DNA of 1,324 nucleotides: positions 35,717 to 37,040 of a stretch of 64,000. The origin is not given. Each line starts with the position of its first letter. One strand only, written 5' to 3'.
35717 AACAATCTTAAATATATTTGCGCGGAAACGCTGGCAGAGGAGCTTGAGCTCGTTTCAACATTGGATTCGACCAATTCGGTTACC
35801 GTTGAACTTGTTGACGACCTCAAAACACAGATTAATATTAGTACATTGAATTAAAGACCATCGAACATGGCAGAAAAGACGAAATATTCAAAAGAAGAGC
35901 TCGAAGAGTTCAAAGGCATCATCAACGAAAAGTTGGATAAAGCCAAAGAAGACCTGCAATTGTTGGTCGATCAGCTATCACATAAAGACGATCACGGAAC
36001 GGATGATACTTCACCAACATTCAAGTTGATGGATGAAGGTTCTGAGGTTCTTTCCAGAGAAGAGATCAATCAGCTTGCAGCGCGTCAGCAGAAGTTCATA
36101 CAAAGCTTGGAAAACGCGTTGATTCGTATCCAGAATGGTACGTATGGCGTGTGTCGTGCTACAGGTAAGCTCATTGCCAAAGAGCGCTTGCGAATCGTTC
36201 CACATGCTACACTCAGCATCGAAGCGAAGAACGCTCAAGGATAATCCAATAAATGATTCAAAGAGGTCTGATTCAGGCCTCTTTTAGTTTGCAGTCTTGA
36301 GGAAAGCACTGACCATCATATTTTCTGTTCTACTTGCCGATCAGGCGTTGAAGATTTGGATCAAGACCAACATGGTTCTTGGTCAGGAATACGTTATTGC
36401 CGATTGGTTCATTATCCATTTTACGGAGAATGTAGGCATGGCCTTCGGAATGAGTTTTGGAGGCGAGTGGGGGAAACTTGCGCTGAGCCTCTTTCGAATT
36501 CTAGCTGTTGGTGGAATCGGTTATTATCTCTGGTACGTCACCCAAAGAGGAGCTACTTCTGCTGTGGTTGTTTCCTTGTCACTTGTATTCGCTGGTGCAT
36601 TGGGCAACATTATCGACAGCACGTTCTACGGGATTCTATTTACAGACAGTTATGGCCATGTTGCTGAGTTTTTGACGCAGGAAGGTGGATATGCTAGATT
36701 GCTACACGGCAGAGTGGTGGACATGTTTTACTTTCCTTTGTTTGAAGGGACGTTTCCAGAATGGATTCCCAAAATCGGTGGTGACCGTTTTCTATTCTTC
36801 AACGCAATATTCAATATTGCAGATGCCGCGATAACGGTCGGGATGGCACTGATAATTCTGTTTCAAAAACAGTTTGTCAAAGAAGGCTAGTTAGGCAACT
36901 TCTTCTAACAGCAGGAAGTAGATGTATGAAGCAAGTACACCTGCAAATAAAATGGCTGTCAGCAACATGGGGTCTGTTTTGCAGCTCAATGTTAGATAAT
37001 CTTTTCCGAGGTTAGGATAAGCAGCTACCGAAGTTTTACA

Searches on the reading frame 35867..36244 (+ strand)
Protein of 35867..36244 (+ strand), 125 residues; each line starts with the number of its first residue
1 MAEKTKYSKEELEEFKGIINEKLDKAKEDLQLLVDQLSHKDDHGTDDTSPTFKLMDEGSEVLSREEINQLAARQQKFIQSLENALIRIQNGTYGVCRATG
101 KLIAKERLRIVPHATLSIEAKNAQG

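Call 27: search_protein_families(library=pfam, proteins=[window:35867-36244:+], max_evalue=0.001)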
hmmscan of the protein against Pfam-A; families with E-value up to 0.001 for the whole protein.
window:35867-36244:+ (125 aa): 1 family
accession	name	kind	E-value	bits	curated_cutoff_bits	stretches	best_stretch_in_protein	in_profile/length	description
PF01258.23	zf-dskA_traR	-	2.2e-08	34.4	24.9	1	91-122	1-32/36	Prokaryotic dksA/traR C4-type zinc finger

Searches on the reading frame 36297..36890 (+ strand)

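Call 27: search_protein_families(library=pfam, proteins=[window:36297-36890:+], max_evalue=0.001)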
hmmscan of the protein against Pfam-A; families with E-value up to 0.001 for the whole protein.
window:36297-36890:+ (197 aa): 1 family
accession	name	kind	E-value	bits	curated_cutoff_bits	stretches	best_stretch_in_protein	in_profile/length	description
PF01252.23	Peptidase_A8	-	8.7e-32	110.7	25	1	7-188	1-138/142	Signal peptidase (SPase) II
